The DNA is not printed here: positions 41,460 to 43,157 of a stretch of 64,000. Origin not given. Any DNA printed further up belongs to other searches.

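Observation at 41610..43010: Periplasmic rhodanese-like tandem (Cys-to-Ser active-site loop) fused to a tetraheme cytochrome c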

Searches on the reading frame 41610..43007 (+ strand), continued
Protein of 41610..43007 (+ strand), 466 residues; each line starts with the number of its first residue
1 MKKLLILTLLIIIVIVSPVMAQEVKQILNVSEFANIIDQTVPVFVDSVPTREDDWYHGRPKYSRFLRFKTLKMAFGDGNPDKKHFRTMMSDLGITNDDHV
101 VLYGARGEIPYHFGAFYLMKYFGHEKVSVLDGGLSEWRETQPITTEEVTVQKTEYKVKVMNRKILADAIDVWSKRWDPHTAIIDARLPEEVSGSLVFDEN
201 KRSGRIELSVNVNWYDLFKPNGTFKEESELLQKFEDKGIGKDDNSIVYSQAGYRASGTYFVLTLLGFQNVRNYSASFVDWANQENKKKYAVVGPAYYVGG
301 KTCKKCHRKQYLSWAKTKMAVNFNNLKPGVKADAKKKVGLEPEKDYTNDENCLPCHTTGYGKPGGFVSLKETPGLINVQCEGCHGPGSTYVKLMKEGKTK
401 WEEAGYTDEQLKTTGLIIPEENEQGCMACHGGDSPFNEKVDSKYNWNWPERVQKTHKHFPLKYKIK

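Call 12: find_encoding_contigs(protein=P0004, flank=10000, max_places=3)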
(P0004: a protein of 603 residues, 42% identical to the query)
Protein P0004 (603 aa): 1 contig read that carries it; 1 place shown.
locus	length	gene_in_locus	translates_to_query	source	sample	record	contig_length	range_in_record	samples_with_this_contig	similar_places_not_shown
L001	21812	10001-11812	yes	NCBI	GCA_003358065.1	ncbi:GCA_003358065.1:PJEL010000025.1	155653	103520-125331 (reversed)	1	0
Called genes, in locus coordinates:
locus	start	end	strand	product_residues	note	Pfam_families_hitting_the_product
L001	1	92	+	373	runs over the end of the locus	PF01098:FTSW_RODA_SPOVE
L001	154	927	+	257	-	PF02405:MlaE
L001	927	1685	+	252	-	PF00005:ABC_tran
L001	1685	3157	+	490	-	PF02470:MlaD, PF28544:Helical_needle, PF27164:Aq_493_lipo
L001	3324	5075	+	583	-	PF13517:FG-GAP_3 (weak)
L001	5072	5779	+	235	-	PF01255:Prenyltransf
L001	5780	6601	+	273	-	PF01148:CTP_transf_1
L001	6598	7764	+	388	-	PF02670:DXP_reductoisom, PF08436:DXP_redisom_C, PF13288:DXPR_C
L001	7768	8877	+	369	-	PF02163:Peptidase_M50, PF00595:PDZ, PF13180:PDZ_2, PF17820:PDZ_6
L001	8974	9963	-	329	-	PF01261:AP_endonuc_2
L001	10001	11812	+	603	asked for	PF00581:Rhodanese, PF14522:Cytochrome_C7 (faint), PF22113:Mtrc-MtrF_II-IV_dom (weak), PF13435:Cytochrome_C554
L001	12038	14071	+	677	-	PF12161:HsdM_N, PF02384:N6_Mtase, PF01170:UPF0020 (weak)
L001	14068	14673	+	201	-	PF01420:Methylase_S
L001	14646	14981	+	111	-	PF01420:Methylase_S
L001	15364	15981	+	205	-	-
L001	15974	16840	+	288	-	PF08843:AbiEii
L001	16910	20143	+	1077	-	PF04313:HSDR_N, PF04851:ResIII, PF18766:SWI2_SNF2, PF22679:T1R_D3-like, PF11867:T1RH-like_C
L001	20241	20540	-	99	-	PF10719:ComFB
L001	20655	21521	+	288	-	PF00849:PseudoU_synth_2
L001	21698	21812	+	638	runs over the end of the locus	PF00330:Aconitase, PF00694:Aconitase_C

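Call 13: find_encoding_contigs(protein=P0002, flank=10000, max_places=3)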
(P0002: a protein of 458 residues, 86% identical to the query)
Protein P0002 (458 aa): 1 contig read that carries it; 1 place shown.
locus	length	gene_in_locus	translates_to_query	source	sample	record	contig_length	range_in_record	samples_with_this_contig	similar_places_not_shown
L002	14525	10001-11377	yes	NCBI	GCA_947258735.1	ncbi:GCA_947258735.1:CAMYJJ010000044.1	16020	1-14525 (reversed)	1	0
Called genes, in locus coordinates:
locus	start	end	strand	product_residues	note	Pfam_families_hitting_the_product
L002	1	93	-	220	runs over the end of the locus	PF13489:Methyltransf_23, PF05175:MTS (weak), PF13847:Methyltransf_31, PF08241:Methyltransf_11, PF08242:Methyltransf_12, PF13649:Methyltransf_25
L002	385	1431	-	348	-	PF04015:DUF362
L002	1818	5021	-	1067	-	PF01704:UDPGP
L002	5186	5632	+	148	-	PF02580:Tyr_Deacylase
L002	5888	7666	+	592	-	PF00989:PAS (faint), PF08448:PAS_4, PF13188:PAS_8 (faint), PF13426:PAS_9 (weak), PF08448:PAS_4, PF13426:PAS_9 (weak), PF00512:HisKA (weak), PF02518:HATPase_c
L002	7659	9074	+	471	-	PF00072:Response_reg, PF00158:Sigma54_activat, PF14532:Sigma54_activ_2, PF07728:AAA_5 (weak), PF25601:AAA_lid_14, PF02954:HTH_8 (weak)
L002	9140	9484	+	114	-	PF07238:PilZ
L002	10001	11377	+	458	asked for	PF00581:Rhodanese, PF13435:Cytochrome_C554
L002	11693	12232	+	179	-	PF01135:PCMT, PF13489:Methyltransf_23, PF01209:Ubie_methyltran, PF06325:PrmA, PF13847:Methyltransf_31, PF08241:Methyltransf_11, PF08242:Methyltransf_12, PF13649:Methyltransf_25, +2 more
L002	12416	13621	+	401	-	PF03595:SLAC1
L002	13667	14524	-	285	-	?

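Call 20: find_related_loci(query=A2, collection=genome_contigs, flank=8000)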
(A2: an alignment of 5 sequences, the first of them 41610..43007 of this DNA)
Query A2 (466 aa) in genome_contigs; peptide patterns used: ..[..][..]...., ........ (x = any residue, [..] = any of these).
599 stretches matched a pattern (row limit reached: there are more); 411 encode a relative of the query (tblastn E <= 1e-3); the best 80 are kept; 80 distinct loci.
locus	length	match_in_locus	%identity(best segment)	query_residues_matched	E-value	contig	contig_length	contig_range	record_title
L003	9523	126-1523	85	1-466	0e+0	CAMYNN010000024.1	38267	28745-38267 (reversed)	MAG: Thermodesulfovibrionia bacterium isolate FO_M_Nitrospinota_07.1 genome assembly, contig: scaffold_755, whole genome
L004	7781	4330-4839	65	295-464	1e-73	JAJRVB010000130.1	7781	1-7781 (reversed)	MAG: Nitrospirae bacterium isolate Dive96_bin10.277 k141_2016534, whole genome shotgun sequence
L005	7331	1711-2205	68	295-464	3e-72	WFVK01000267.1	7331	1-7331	MAG: Nitrospirae bacterium isolate S140_38 k151_478346, whole genome shotgun sequence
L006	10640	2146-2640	67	295-464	1e-69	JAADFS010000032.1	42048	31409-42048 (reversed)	MAG: Deferribacteres bacterium isolate M_MaxBin.054 contig-127_1438, whole genome shotgun sequence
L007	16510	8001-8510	65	290-464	7e-69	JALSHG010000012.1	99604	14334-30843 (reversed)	MAG: Thermodesulfovibrio sp. isolate 354-166_metabat1_scaf2bin.078 354-166_scaffold_137_c1, whole genome shotgun sequenc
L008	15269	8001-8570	54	248-463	2e-67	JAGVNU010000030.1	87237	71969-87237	MAG: Thermodesulfovibrionia bacterium isolate DeMMO3_26 c_000000002185, whole genome shotgun sequence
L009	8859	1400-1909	64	295-464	3e-66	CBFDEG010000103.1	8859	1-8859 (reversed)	MAG TPA_asm: uncultured bacterium isolate SRR26215679_binner12_Refined_101 genome assembly, contig: ERZ25073473.6031, wh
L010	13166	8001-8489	62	295-463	3e-66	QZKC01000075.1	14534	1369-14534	MAG: Nitrospiraceae bacterium isolate SURF_23 Ga0104751_1005945, whole genome shotgun sequence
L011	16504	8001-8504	58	290-463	9e-66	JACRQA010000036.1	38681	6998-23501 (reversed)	MAG: Nitrospirae bacterium isolate NC_groundwater_2001_Pr3_S-0.65um_47_4 SR2-18-Sp65_coassembly_scaffold_8605, whole gen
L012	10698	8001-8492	63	295-464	9e-66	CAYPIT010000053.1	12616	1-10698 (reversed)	MAG TPA_asm: uncultured Nitrospiraceae bacterium isolate binchicken_co275_125 genome assembly, contig: NODE_7446_length_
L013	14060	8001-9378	57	263-464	3e-65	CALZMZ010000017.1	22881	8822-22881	MAG: Thermodesulfovibrionia bacterium isolate FO_M_Nitrospirota_06 genome assembly, contig: scaffold_1782, whole genome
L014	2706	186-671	61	297-464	2e-66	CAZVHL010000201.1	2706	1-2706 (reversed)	MAG TPA_asm: uncultured Nitrospiraceae bacterium isolate binchicken_co132_92 genome assembly, contig: NODE_29805_length_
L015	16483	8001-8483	61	297-464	4e-65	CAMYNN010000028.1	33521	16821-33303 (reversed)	MAG: Thermodesulfovibrionia bacterium isolate FO_M_Nitrospinota_07.1 genome assembly, contig: scaffold_795, whole genome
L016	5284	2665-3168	59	291-464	1e-64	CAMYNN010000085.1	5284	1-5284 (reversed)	MAG: Thermodesulfovibrionia bacterium isolate FO_M_Nitrospinota_07.1 genome assembly, contig: scaffold_14526, whole geno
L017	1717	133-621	61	295-464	8e-67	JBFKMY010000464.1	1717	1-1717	MAG: Thermodesulfovibrionia bacterium isolate Mix_sand22.2022.08.D.6 k141_531913_length_1717_cov_12.0000, whole genome s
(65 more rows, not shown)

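Call 30: search_protein_families(library=pfam, proteins=[L003:2155-3570:+, L003:4552-5577:+, L003:5956-7371:-, L003:7503-8366:-, L003:8609-9457:-, L003:1599-2006:-], max_evalue=0.01)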
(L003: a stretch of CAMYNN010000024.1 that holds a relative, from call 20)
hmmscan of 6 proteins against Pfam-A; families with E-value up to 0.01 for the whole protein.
L003:2155-3570:+ (472 aa): 6 families
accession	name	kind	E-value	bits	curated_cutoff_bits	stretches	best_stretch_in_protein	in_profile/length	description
PF00069.31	Pkinase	-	6.6e-37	127.8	31.7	1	36-317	1-258/263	Protein kinase domain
PF13676.11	TIR_2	-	2e-25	90.1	28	1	335-453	1-117/122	TIR domain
PF07714.23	PK_Tyr_Ser-Thr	-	1.4e-22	80.7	23.1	1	39-240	4-211/258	Protein tyrosine and serine/threonine kinase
PF01582.25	TIR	-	2.8e-10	40.7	21.3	1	336-426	5-97/179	TIR domain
PF08937.16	ThsB_TIR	-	0.0022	18.8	21.2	1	336-425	1-95/100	Thoeris protein ThsB, TIR-like domain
PF10137.14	CAP12-PCTIR_TIR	-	0.0063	17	24.7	0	335-400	2-66/119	CAP12/Pycsar effector protein, TIR domain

L003:4552-5577:+ (342 aa): 1 family
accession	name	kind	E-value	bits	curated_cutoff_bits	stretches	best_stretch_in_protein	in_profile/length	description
PF13385.13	Laminin_G_3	-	1.3e-25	90.8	27.6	1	71-211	1-150/151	Concanavalin A-like lectin/glucanases superfamily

L003:5956-7371:- (471 aa): 1 family
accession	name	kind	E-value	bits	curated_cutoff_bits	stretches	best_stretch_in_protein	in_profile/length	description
PF00285.26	Citrate_synt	-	2.8e-112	375.8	27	1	67-454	4-357/357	Citrate synthase, C-terminal domain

L003:7503-8366:- (287 aa): 3 families
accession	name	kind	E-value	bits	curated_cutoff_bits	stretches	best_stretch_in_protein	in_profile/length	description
PF00990.26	GGDEF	-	1.4e-45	155.4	23.8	1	129-282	1-161/161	Diguanylate cyclase, GGDEF domain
PF22335.1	Cas10-Cmr2_palm2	-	0.0021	18.6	27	1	206-283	56-132/133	Cas10/Cmr2, second palm domain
PF17853.6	GGDEF_2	-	0.0029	18.3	24.5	1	182-252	33-93/116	GGDEF-like domain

L003:8609-9457:- (282 aa): 1 family
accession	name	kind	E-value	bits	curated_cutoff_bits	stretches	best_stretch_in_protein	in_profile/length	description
PF04116.19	FA_hydroxylase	-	5.6e-26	92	31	1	87-224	1-132/132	Fatty acid hydroxylase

L003:1599-2006:- (135 aa): 0 families

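Call 36: find_encoding_contigs(protein=window:41610-43007:+, flank=2000, max_places=3)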
Protein window:41610-43007:+ (466 aa): no gene with exactly this product is on record in the collection.
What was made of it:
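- Tried and rejected: Exact look-up of the window protein by its ATG start found nothing (call 36).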

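Call 53: predict_structure(alignment_id=A3)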
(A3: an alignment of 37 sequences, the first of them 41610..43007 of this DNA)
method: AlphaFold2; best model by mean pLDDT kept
length: 466 residues; sequences in the alignment: 37
mean_pLDDT: 80.6   pTM: 0.63
mean pLDDT of the five models: 80.6, 77.4, 76.1, 75.8, 74.9
residues with pLDDT >= 90: 221; 70-90: 103; 50-70: 99; < 50: 43
segments of 3 or more residues with pLDDT < 50: 294-306, 381-390, 413-421, 457-466
pLDDT, mean of each block of 10 residues (from residue 1): 84 70 89 96 90 92 96 91 98 98 93 97 97 96 96 97 94 89 92 69 83 95 96 96 95 95 97 86 71 48 49 63 86 87 92 73 66 65 46 57 65 46 56 66 72 55 40
secondary structure, 60 per line:
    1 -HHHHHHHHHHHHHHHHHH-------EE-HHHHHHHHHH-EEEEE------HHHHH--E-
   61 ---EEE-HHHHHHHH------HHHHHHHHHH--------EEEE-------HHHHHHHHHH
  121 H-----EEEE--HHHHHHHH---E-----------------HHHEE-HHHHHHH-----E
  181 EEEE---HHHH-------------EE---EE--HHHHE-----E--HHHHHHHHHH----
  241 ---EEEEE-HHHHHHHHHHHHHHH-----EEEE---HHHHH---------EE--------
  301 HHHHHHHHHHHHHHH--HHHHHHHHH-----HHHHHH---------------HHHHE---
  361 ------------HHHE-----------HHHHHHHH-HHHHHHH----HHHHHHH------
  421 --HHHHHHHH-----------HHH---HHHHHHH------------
elements in order: H2-19 H30-39 E41-45 H52-56 E64-66 H68-75 H82-91 E100-103 H111-121 E127-130 H133-140 H168-174 E180-184 H188-191 H214-217 H227-236 E244-248 H250-264 E270-273 H277-281 H301-315 H318-326 H332-337 H353-356 H388-395 H397-403 H408-414 H423-430 H448-454
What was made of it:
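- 42459..42500 (+): Inter-domain linker (residues 284-297); low model confidence and the most variable part of the mature protein. AF2 pLDDT is below 50 for residues 294-306 (call 53).
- On Cytochrome c554 family: AF2 models no hemes, and pLDDT is 45-90 in this domain (call 53).
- The fold is predicted confidently (call 53).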

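Call 56: fold_search(model_id=the predicted structure, library=pdb)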
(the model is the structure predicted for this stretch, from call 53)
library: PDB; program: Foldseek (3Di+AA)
matches with E <= 10: 374; with E <= 0.001: 61
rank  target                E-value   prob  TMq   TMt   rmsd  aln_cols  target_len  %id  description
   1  3aax_B                6.3e-19  1.00  0.51  0.83   4.1       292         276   27  Crystal structure of probable thiosulfate sulfurtransferase cysa3 (RV3117) from Mycobacterium tuberculosis: monoclinic (released 2009-12-08)
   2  3hwi_A                1.4e-18  1.00  0.49  0.83   4.3       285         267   27  Crystal structure of probable thiosulfate sulfurtransferase Cysa2 (Rhodanese-like protein) from Mycobacterium tubercul (released 2009-06-30)
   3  1orb                  5.8e-18  1.00  0.53  0.82   2.7       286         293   22  ACTIVE SITE STRUCTURAL FEATURES FOR CHEMICALLY MODIFIED FORMS OF RHODANESE (released 1995-10-15)
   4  3aax_A                9.2e-18  1.00  0.50  0.82   4.2       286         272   28  Crystal structure of probable thiosulfate sulfurtransferase cysa3 (RV3117) from Mycobacterium tuberculosis: monoclinic (released 2009-12-08)
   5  1uar                  9.8e-18  1.00  0.50  0.82   2.6       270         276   29  Crystal structure of Rhodanese from Thermus thermophilus HB8 (released 2004-09-21)
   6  3aay_B                9.8e-18  1.00  0.49  0.80   4.3       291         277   27  Crystal structure of probable thiosulfate sulfurtransferase CYSA3 (RV3117) from Mycobacterium tuberculosis: orthorhomb (released 2009-12-08)
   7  3aay_A                1.7e-17  1.00  0.49  0.82   4.2       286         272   27  Crystal structure of probable thiosulfate sulfurtransferase CYSA3 (RV3117) from Mycobacterium tuberculosis: orthorhomb (released 2009-12-08)
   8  1rhd                  2.4e-17  1.00  0.52  0.80   3.7       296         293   22  STRUCTURE OF BOVINE LIVER RHODANESE. I. STRUCTURE DETERMINATION AT 2.5 ANGSTROMS RESOLUTION AND A COMPARISON OF THE CONF (released 1978-01-16)
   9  3hwi_B                4.0e-17  1.00  0.49  0.82   4.3       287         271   27  Crystal structure of probable thiosulfate sulfurtransferase Cysa2 (Rhodanese-like protein) from Mycobacterium tubercul (released 2009-06-30)
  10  8q5z                  4.2e-17  1.00  0.52  0.81   2.8       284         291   23  Crystal structure of bovine Thiosulfate sulfurtransferase (released 2023-09-20)
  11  3p3a_B                5.0e-17  1.00  0.49  0.77   3.9       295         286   28  Crystal structure of a putative thiosulfate sulfurtransferase from Mycobacterium thermoresistible (released 2010-10-13)
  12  1boi                  7.6e-17  1.00  0.51  0.81   2.9       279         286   22  N-TERMINALLY TRUNCATED RHODANESE (released 1999-04-27)
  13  8agf                  1.2e-16  1.00  0.51  0.80   2.8       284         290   21  Crystal structure of human Thiosulfate sulfurtransferase amino acids 2-297 (released 2022-09-14)
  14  5wqj_A                2.3e-16  1.00  0.53  0.84   2.8       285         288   18  Crystal structure of 3-Mercaptopyruvate Sulfurtransferase(3MST) in complex with compound1 (released 2017-09-06)
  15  8k55_B                5.9e-16  1.00  0.48  0.74   3.0       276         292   29  Crystal structure of sulfur transferase from Frondihabitans sp. PAMC28461 crystallized in the P1 space group (released 2024-04-24)
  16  8k55_A                5.9e-16  1.00  0.48  0.73   3.6       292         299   29  Crystal structure of sulfur transferase from Frondihabitans sp. PAMC28461 crystallized in the P1 space group (released 2024-04-24)
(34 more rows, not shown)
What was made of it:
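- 41673..42089 (+): N-terminal rhodanese-fold domain. This domain is non-catalytic in all tandem rhodaneses; here its own GHIPGS motif is also degenerate (HGRPKYS). AF2 pLDDT is above 90, and Foldseek gives TM 0.83 to CysA3, 3aax (calls 53, 56).
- On Rhodanese-fold superfamily (Pfam PF00581): Foldseek TM 0.83 to 3aax (call 56).
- Fold: AF2 pLDDT is above 90 across the rhodanese part, and Foldseek gives TM 0.83 to CysA3 (calls 53, 56).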

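Call 60: search_protein_representatives(alignment_id=A2)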
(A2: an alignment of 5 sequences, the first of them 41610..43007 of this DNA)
Query: 5 sequences, 473 profile positions. Proteins with E-value up to 0.001 (for the whole library): 17154; up to 1e-10: 7411; up to 1e-30: 606. The best 150 are listed.
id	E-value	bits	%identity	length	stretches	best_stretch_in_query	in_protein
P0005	1.2e-213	726.5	-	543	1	1-402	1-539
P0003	3.3e-191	652.5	-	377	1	2-341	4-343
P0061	2.2e-84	300.3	-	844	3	59-290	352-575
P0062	7.0e-80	285.4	-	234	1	75-299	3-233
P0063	2.4e-78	280.4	-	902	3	43-289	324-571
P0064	9.2e-76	271.8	-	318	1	26-299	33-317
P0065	6.0e-74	265.9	-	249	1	293-471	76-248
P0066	6.1e-71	255.9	-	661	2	48-289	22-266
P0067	3.0e-70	253.7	-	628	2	37-299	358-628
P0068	1.6e-69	251.3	-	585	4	123-293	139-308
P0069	1.6e-67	244.7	-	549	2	58-289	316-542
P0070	1.7e-66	241.3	-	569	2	58-291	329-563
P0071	1.9e-66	241.1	-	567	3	60-292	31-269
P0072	1.9e-66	241.1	-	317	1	30-292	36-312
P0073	1.4e-64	235.0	-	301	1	28-298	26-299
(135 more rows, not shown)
